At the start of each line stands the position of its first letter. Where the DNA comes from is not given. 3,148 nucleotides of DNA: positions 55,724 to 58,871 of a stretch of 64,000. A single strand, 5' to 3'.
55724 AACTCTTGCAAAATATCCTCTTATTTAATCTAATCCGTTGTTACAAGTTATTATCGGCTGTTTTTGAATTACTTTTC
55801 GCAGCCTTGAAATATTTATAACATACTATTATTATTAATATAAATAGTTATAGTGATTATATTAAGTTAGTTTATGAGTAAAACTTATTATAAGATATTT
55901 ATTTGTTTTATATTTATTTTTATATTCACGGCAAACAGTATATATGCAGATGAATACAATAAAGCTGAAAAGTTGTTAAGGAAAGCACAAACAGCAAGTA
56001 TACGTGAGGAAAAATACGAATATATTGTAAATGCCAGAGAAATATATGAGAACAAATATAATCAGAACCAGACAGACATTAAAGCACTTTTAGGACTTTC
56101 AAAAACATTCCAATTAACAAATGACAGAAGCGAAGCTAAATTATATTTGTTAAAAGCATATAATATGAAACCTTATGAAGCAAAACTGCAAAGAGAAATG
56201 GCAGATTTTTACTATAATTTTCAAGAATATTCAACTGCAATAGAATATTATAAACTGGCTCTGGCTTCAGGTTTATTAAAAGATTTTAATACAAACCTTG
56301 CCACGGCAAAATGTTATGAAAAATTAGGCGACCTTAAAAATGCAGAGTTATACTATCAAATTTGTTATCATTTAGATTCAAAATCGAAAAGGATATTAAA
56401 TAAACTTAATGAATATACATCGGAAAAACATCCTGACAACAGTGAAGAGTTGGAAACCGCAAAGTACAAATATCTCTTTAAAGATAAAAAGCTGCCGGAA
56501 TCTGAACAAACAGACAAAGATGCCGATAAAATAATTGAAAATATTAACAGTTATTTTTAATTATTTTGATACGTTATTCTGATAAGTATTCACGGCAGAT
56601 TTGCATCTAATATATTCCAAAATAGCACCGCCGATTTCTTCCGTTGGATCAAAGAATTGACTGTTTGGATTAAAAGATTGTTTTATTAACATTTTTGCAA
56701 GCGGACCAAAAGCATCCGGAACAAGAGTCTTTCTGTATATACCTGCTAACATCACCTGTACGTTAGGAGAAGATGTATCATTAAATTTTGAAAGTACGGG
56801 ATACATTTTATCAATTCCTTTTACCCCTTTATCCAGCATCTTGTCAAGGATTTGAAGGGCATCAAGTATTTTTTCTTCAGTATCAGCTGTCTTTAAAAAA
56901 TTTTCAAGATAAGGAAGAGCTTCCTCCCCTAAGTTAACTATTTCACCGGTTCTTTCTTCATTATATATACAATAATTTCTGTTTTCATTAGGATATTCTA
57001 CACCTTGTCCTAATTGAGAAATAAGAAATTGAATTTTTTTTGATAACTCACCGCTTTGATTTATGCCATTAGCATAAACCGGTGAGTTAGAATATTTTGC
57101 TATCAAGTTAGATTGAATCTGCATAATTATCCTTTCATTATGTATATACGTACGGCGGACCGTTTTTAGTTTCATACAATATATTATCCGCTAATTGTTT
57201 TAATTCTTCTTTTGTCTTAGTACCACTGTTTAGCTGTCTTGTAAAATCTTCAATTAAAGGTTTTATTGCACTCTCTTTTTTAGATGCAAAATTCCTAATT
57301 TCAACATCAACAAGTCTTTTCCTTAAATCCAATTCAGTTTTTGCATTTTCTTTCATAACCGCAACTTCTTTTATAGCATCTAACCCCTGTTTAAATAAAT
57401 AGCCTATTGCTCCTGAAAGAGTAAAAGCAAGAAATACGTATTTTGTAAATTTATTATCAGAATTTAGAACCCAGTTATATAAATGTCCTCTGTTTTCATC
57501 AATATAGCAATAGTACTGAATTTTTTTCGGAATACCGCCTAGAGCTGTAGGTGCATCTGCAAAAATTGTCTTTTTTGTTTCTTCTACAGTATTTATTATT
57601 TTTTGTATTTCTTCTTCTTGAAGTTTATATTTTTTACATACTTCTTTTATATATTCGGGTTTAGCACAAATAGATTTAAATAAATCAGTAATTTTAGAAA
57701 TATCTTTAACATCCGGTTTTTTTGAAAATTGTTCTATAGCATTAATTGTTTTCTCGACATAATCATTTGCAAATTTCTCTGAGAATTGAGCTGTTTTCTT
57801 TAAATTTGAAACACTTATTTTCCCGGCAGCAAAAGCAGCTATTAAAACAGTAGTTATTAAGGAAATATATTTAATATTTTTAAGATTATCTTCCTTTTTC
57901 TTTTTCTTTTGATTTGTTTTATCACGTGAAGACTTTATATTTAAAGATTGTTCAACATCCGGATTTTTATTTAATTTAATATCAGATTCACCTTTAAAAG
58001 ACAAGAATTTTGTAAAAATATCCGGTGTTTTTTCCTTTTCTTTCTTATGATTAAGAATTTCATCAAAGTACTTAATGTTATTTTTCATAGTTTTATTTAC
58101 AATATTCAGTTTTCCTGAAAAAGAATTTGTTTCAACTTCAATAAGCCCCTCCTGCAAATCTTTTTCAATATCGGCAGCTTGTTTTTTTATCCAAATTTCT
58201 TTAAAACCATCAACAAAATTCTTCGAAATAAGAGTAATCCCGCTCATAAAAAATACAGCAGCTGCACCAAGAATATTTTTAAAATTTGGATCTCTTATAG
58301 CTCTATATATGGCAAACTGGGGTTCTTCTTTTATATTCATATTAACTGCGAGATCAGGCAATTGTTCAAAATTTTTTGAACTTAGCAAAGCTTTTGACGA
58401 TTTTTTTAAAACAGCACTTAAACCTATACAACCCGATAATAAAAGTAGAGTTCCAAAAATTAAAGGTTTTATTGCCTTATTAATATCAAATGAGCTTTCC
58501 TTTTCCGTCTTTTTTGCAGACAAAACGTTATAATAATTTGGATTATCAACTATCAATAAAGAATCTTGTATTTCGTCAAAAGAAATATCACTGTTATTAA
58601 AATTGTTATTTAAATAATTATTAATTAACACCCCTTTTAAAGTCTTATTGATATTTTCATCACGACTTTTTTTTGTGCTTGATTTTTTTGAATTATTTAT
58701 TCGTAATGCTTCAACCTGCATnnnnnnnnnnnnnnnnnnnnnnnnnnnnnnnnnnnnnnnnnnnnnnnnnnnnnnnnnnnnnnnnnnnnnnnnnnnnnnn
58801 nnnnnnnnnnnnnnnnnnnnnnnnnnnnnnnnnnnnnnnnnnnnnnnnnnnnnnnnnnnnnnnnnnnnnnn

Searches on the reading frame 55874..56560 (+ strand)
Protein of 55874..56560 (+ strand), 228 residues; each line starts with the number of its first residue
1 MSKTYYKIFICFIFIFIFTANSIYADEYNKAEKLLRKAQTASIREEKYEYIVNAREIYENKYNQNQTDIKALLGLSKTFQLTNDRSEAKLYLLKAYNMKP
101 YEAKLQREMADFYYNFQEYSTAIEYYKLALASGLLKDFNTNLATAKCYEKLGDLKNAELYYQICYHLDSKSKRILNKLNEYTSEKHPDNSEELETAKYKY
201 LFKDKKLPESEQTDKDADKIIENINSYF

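Call 6: search_protein_families(library=pfam, proteins=[window:55874-56560:+], max_evalue=0.1)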
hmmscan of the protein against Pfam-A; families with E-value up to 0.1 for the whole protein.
window:55874-56560:+ (228 aa): 7 families
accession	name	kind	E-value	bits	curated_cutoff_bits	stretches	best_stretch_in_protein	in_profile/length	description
PF13428.12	TPR_14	-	2.4e-05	25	23.5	0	104-131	2-29/44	Tetratricopeptide repeat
PF13424.12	TPR_12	-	3.7e-05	24.3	30.1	1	102-155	2-62/77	Tetratricopeptide repeat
PF13181.12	TPR_8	-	0.00061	20.2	25.7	0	145-164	8-27/34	Tetratricopeptide repeat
PF07719.23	TPR_2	-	0.0017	18.7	27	0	145-168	8-31/34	Tetratricopeptide repeat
PF13176.12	TPR_7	-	0.0073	16.8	27.9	0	145-167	6-28/36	Tetratricopeptide repeat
PF21690.3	MJ1010-like_2nd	-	0.04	14.6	27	1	21-70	5-54/91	Uncharacterized ATP-binding protein MJ1010-like, C-terminal domain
PF14559.12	TPR_19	-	0.051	14.3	25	0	53-92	9-48/68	Tetratricopeptide repeat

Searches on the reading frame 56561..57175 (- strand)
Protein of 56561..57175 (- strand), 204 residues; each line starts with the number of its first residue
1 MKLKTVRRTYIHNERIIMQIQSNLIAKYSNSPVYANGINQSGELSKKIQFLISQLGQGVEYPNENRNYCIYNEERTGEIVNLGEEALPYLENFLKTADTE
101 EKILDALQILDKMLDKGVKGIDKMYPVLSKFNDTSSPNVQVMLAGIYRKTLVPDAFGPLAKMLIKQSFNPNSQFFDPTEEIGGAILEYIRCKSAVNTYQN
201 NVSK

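Call 6: search_protein_families(library=pfam, proteins=[window:56561-57175:-], max_evalue=0.1)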
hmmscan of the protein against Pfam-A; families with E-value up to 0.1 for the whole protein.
window:56561-57175:- (204 aa): 1 family
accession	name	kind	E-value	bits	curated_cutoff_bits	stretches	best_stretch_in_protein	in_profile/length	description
PF05184.20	SapB_1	-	0.045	14.2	25.2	0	85-108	8-31/38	Saposin-like type B, region 1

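Call 39: search_protein_families(library=ncbifam, proteins=[window:56561-57175:-], max_evalue=0.1)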
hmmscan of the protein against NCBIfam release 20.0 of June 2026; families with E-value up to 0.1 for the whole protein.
window:56561-57175:- (204 aa): 0 families

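Call 57: search_solved_structures(query=window:56564-57175:-, max_evalue=1)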
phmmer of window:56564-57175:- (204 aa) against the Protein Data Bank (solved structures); distinct sequences matched with E-value up to 1: 2.
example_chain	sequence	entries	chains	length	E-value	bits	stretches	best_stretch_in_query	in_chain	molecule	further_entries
2z5c_B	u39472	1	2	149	0.065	16.2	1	115-164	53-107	Uncharacterized protein YLR021W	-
2z5b_B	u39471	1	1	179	0.43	13.6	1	124-164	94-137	Uncharacterized protein YLR021W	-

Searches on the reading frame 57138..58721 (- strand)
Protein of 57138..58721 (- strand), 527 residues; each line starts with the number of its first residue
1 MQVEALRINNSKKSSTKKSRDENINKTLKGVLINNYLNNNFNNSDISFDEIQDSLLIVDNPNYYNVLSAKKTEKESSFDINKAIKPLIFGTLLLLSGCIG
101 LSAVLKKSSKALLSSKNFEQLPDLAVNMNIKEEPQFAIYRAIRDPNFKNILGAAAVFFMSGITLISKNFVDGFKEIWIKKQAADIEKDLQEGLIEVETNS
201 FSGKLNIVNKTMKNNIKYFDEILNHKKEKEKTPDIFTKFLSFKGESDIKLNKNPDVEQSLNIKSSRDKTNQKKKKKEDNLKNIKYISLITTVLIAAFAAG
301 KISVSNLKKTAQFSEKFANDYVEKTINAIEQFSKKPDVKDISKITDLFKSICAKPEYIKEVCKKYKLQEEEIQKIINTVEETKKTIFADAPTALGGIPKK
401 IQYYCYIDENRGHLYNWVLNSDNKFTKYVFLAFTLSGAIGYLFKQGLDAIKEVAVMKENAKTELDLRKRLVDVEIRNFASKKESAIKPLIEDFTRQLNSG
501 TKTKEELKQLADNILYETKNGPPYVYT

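Call 6: search_protein_families(library=pfam, proteins=[window:57138-58721:-], max_evalue=0.1)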
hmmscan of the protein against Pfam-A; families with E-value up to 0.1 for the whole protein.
window:57138-58721:- (527 aa): 2 families
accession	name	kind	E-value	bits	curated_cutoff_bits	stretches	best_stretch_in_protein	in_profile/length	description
PF19047.5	HOOK_N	-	0.022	15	23.5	0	301-347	60-102/146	HOOK domain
PF21147.3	AMPK_alpha_AID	-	0.03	14.6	27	1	356-378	4-26/46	AMP-activated protein kinase, alpha subunit, autoinhibitory domain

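Call 39: search_protein_families(library=ncbifam, proteins=[window:57138-58721:-], max_evalue=0.1)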
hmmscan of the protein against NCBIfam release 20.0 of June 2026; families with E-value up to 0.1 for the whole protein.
window:57138-58721:- (527 aa): 1 family
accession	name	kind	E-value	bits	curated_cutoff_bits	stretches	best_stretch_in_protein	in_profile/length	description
NF041439.1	TraE_Enteroc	subfamily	0.04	14.4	100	0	345-403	13-71/99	type IV conjugative transfer system protein TraE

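Call 56: search_solved_structures(query=window:57141-58721:-, max_evalue=1)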
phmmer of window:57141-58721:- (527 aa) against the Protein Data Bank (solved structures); distinct sequences matched with E-value up to 1: 3.
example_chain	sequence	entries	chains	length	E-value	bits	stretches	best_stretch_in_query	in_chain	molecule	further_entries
2hmf_A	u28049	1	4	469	0.066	15.1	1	324-397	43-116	Probable aspartokinase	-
3c1m_A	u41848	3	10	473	0.067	15.1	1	324-397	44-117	Probable aspartokinase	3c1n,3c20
6gvw_A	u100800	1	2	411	0.15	13.9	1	330-402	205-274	BRCA1-A complex subunit Abraxas 1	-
